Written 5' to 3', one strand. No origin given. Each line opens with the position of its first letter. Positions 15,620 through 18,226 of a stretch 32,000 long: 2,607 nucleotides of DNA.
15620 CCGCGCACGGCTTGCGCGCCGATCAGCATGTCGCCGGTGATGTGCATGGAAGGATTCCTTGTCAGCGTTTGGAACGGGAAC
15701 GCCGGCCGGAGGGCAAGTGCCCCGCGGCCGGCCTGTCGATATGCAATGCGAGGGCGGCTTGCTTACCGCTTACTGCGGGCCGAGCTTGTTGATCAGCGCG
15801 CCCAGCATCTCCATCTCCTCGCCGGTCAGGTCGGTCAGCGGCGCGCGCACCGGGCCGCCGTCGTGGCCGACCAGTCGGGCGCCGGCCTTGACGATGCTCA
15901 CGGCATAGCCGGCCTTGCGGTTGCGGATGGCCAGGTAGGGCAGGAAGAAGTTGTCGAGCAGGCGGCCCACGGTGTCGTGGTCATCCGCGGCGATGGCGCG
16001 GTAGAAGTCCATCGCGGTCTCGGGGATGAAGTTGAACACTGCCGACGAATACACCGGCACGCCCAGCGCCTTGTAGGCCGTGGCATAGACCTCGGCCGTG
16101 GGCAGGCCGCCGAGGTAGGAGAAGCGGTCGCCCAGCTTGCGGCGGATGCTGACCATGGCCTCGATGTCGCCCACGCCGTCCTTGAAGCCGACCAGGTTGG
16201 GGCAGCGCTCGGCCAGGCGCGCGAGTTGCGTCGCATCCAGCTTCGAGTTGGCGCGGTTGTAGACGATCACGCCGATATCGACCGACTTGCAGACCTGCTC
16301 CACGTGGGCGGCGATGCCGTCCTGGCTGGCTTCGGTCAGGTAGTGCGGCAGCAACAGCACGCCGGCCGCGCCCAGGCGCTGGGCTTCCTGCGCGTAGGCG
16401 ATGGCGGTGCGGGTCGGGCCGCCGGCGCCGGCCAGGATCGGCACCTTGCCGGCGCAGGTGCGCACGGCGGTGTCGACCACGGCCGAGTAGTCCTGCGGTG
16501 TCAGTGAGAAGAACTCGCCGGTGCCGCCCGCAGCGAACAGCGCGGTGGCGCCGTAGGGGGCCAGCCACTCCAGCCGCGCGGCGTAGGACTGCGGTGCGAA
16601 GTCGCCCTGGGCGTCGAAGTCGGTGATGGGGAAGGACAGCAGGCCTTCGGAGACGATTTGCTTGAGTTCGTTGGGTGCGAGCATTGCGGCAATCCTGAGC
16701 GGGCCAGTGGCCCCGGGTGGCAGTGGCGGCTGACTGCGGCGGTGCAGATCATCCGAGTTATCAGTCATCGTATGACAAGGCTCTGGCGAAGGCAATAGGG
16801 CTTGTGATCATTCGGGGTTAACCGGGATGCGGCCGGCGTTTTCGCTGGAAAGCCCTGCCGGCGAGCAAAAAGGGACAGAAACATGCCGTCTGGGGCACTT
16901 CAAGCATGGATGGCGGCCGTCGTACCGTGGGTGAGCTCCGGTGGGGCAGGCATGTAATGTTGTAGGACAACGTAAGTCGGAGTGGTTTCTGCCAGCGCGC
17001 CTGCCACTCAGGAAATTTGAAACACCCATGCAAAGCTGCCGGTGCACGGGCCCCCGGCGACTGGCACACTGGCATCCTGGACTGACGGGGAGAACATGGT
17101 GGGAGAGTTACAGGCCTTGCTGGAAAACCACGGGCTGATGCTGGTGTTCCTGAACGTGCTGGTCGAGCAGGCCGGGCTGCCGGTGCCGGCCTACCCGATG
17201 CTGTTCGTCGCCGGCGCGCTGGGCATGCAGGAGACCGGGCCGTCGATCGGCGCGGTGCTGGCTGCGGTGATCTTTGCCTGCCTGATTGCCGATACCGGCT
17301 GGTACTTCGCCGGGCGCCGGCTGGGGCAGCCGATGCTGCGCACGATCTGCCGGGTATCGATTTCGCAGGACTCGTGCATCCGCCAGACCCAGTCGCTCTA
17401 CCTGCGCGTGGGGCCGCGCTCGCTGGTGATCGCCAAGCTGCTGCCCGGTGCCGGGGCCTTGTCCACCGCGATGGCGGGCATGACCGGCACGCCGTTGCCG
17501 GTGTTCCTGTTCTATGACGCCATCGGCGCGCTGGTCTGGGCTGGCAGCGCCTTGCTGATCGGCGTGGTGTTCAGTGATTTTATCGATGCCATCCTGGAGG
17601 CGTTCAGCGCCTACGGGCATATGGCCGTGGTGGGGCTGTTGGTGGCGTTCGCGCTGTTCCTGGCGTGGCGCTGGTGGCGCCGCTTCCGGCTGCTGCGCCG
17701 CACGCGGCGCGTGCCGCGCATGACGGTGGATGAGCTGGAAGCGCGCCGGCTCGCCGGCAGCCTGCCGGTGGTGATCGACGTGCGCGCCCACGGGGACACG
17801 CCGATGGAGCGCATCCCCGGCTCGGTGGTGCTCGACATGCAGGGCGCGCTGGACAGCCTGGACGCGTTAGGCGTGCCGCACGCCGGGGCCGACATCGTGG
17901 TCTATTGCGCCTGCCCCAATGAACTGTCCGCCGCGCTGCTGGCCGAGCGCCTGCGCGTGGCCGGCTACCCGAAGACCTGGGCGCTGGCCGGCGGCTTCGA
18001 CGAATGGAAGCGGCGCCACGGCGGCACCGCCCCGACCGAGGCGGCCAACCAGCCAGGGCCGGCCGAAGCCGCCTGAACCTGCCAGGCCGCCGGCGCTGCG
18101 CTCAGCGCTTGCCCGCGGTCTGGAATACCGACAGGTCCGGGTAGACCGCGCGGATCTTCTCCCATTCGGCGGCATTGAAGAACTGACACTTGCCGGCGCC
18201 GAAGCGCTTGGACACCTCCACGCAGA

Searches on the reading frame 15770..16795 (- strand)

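Call 7: search_protein_families(library=pfam, proteins=[window:15770-16795:-], max_evalue=0.001)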
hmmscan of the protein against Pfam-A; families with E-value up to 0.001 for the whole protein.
window:15770-16795:- (341 aa): 1 family
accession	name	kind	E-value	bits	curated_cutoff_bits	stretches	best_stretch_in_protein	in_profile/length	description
PF00701.28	DHDPS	-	1.7e-50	171.8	22.1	1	50-336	3-287/289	Dihydrodipicolinate synthetase family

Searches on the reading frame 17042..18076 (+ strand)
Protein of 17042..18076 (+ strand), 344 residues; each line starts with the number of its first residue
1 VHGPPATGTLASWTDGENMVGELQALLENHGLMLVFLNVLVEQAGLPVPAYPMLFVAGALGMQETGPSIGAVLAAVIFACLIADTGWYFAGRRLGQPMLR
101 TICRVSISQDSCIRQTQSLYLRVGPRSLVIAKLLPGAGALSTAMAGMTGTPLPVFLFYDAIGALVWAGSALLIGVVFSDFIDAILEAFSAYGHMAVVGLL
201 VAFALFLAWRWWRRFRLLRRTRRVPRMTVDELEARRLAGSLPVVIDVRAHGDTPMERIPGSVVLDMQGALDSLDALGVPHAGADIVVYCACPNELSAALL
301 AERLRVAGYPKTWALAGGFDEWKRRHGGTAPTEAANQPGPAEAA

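Call 7: search_protein_families(library=pfam, proteins=[window:17042-18076:+], max_evalue=0.001)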
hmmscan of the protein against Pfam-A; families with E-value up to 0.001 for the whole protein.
window:17042-18076:+ (344 aa): 2 families
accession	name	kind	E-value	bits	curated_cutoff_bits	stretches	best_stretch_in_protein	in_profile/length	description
PF09335.16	VTT_dom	-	1.8e-11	45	33.9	1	48-174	1-121/123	VTT domain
PF00581.25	Rhodanese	-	6.2e-10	39.9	22.2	1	229-324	2-101/102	Rhodanese-like domain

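Call 54: search_protein_families(library=ncbifam, proteins=[window:17042-18076:+], max_evalue=0.1)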
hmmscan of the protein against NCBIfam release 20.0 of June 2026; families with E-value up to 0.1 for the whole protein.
window:17042-18076:+ (344 aa): 7 families
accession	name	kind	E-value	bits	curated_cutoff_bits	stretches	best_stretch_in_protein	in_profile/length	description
NF041203.1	rhodanese_LYCAU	equivalog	6.6e-16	58.1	115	1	220-326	16-120/126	rhodanese-related (seleno)protein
NF008102.0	PRK10847.1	equivalog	1.5e-10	41.2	236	1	45-180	42-181/219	DedA family protein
NF052604.1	UndecprPTUtpABac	equivalog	2.6e-10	40.7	250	1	18-214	3-194/198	undecaprenyl phosphate transporter UptA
NF006444.0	PRK08762.1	equivalog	1.6e-09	36.9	449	1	220-325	10-110/387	molybdopterin-synthase adenylyltransferase MoeB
NF052605.1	UndecprPTUptAStph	equivalog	3.5e-06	27.2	300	1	25-210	7-194/197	undecaprenyl phosphate transporter UptA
NF045521.1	rhoda_near_glyco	subfamily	0.002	18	145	1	221-325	14-111/144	rhodanese homology domain-containing protein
NF001195.0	PRK00162.1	equivalog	0.072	13.4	102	0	242-326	21-100/108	thiosulfate sulfurtransferase GlpE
